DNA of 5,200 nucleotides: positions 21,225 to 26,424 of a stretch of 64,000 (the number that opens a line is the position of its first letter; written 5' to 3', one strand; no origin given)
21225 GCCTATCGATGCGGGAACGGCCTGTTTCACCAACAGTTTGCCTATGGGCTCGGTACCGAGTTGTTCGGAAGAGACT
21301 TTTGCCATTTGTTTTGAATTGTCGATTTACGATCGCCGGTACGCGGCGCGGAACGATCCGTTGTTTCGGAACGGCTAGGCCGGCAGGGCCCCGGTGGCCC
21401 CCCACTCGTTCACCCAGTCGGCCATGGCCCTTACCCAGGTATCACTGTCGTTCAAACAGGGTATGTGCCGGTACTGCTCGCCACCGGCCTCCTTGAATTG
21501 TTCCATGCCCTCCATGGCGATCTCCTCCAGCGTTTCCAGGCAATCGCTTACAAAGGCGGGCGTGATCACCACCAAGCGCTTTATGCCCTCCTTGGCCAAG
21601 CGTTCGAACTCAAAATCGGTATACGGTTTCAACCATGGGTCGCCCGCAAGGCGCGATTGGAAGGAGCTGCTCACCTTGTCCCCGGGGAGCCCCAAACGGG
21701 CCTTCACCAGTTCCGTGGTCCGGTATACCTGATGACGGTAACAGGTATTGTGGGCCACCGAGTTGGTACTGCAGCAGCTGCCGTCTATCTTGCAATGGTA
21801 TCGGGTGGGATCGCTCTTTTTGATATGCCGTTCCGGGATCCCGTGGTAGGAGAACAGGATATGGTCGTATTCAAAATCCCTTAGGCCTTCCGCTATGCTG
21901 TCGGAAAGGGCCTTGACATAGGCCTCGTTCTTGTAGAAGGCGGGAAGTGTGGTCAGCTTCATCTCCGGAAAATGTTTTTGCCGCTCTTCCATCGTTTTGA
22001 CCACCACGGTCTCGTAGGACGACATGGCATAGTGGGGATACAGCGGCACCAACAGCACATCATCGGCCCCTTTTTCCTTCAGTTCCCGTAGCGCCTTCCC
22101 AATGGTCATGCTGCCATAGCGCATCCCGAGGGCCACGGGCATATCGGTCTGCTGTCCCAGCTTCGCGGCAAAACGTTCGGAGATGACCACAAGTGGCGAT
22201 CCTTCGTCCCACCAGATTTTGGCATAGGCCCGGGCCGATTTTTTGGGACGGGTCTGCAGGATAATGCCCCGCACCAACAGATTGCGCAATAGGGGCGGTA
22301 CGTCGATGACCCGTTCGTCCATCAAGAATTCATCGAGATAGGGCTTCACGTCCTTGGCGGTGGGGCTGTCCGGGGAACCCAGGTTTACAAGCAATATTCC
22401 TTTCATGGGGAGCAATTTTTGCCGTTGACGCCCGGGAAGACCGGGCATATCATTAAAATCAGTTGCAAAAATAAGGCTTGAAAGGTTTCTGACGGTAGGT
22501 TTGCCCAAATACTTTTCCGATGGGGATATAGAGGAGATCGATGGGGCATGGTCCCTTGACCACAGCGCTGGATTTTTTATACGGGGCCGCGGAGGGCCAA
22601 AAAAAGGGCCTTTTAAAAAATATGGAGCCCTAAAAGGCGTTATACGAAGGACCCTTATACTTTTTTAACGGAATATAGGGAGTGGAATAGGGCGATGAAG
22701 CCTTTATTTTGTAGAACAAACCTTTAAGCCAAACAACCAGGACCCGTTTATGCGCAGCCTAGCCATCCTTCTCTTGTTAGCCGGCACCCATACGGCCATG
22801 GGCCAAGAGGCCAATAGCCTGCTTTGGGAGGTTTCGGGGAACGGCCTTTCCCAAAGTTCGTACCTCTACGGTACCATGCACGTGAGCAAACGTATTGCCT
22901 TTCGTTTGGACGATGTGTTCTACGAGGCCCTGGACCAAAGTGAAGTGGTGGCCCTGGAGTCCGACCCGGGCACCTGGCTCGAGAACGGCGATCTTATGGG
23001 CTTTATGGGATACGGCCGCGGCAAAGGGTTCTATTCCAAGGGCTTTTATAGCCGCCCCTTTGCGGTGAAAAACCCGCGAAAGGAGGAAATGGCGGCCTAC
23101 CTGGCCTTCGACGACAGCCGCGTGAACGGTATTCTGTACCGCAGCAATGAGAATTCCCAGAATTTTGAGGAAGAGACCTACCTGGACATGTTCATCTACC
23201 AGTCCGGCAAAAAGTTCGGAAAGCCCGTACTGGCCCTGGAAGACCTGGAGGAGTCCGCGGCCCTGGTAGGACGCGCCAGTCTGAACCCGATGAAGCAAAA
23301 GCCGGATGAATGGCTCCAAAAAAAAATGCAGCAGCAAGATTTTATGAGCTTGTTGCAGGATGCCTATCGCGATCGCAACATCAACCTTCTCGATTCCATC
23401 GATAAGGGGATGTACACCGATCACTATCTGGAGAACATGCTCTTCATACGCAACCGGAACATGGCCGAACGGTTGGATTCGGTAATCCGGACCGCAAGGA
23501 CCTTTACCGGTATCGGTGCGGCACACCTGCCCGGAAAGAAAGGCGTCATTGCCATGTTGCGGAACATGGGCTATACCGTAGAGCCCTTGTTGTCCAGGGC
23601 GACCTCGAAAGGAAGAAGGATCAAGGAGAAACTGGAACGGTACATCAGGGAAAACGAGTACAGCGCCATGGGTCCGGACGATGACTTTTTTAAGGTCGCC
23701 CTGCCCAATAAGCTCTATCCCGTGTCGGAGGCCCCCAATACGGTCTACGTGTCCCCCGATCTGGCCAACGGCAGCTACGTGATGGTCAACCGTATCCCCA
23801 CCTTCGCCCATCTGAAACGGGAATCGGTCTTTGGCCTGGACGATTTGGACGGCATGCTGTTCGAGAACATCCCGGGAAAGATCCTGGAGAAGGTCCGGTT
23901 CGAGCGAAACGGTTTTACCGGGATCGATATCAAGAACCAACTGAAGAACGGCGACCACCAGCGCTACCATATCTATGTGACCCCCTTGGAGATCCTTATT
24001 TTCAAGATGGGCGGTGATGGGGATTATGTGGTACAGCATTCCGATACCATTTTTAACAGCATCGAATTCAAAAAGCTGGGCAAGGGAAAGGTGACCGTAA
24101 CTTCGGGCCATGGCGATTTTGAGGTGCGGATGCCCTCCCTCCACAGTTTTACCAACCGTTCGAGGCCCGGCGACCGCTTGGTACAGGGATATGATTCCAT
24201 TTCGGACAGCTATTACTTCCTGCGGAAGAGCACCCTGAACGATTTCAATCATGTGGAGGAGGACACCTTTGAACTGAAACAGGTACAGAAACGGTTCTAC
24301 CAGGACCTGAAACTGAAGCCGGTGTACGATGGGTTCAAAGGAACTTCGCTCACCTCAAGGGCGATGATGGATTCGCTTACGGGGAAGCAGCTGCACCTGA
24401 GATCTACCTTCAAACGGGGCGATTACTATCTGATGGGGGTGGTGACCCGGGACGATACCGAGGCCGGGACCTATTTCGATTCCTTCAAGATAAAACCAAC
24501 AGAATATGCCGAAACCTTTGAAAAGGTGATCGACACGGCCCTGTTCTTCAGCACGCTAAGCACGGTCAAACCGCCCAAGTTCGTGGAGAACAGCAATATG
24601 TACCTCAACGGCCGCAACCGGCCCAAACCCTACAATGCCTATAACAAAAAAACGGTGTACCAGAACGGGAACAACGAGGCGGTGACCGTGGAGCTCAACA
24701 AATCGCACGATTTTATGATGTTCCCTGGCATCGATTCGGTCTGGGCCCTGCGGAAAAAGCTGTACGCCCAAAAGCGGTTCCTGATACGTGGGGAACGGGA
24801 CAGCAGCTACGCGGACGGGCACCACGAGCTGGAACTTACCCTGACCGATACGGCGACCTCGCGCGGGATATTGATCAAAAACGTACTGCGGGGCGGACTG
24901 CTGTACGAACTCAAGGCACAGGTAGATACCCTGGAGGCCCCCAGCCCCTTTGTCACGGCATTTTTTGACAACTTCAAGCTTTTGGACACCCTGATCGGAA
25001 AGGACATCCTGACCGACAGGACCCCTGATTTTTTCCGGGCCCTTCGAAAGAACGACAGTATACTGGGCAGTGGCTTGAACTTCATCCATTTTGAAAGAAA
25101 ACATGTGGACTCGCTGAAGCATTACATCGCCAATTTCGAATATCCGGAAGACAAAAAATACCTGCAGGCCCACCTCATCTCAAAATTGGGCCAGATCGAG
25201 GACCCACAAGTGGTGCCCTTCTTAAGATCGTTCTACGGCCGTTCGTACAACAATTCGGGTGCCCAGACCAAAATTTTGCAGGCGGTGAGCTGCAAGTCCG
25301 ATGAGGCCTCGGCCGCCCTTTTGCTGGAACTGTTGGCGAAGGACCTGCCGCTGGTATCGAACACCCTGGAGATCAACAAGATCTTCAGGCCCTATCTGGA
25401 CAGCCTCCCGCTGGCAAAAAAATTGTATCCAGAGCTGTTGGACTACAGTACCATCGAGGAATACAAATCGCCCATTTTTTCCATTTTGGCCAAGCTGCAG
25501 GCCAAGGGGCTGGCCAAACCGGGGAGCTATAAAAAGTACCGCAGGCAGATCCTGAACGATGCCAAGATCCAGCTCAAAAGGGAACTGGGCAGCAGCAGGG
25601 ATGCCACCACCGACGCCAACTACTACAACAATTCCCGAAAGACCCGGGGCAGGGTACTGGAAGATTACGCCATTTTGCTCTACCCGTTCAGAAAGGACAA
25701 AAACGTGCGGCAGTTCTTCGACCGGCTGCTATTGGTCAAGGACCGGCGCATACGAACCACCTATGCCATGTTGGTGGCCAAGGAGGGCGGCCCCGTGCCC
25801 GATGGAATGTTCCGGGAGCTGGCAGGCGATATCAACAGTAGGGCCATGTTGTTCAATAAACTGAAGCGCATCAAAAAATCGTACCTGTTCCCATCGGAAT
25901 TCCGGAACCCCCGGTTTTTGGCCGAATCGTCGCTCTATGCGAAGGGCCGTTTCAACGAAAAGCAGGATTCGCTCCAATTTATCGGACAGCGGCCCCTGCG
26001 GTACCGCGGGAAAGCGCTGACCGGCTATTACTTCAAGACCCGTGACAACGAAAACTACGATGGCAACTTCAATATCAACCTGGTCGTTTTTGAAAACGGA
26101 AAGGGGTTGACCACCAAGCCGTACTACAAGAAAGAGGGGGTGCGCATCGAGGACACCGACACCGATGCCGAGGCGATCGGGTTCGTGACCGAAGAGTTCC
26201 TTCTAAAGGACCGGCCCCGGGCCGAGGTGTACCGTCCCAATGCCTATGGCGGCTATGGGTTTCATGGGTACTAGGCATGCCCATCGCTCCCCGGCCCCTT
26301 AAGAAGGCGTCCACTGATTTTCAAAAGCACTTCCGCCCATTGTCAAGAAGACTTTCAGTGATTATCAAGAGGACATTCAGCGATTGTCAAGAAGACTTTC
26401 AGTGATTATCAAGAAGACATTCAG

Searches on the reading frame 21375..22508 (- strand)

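Call 15: search_protein_families(library=pfam, proteins=[window:21375-22508:-], max_evalue=0.01)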
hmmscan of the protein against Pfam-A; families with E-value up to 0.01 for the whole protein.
window:21375-22508:- (377 aa): 1 family
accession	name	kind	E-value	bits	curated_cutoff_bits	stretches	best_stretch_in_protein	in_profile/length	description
PF00762.24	Ferrochelatase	-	3.5e-101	338.8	27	1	36-368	2-315/317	Ferrochelatase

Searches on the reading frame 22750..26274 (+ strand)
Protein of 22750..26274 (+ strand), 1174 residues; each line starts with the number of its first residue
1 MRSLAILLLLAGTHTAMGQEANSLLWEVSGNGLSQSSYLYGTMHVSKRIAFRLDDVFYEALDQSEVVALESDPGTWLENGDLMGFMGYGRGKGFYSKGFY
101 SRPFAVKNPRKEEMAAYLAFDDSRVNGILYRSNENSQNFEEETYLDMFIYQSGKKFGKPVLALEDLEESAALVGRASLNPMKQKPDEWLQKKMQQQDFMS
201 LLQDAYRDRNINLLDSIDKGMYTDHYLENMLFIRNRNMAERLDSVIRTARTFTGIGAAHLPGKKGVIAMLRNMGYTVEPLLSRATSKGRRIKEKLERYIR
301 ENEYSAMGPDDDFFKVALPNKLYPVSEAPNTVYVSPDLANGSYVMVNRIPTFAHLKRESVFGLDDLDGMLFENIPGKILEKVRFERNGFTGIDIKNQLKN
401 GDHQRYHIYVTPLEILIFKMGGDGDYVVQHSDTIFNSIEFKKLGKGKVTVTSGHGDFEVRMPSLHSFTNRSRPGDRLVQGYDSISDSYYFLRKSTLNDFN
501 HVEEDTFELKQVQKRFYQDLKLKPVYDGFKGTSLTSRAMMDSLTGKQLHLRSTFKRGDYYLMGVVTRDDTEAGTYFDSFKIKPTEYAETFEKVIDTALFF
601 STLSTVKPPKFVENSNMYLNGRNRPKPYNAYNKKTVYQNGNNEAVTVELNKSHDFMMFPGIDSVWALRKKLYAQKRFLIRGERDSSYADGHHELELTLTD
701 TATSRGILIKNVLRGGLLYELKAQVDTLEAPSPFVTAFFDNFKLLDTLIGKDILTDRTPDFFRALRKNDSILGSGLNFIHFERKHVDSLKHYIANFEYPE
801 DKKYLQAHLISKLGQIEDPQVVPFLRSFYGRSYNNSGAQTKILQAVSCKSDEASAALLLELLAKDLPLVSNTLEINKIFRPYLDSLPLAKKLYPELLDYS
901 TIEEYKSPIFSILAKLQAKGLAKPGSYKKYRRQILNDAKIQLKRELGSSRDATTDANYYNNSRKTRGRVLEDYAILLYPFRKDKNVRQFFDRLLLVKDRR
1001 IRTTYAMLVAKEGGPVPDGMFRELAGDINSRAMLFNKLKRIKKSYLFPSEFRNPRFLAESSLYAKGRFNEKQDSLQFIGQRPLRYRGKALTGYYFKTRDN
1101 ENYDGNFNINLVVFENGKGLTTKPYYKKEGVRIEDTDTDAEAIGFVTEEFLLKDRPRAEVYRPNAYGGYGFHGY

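Call 15: search_protein_families(library=pfam, proteins=[window:22750-26274:+], max_evalue=0.01)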
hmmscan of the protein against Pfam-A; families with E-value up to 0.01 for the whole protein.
window:22750-26274:+ (1174 aa): 2 families
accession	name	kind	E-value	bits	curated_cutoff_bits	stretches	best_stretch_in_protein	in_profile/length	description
PF01963.22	TraB_PrgY_gumN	-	3.3e-35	122.6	26.8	1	24-279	1-263/263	TraB/PrgY/gumN family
PF13646.12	HEAT_2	-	0.0057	17.3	27.7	0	802-865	13-74/88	HEAT repeats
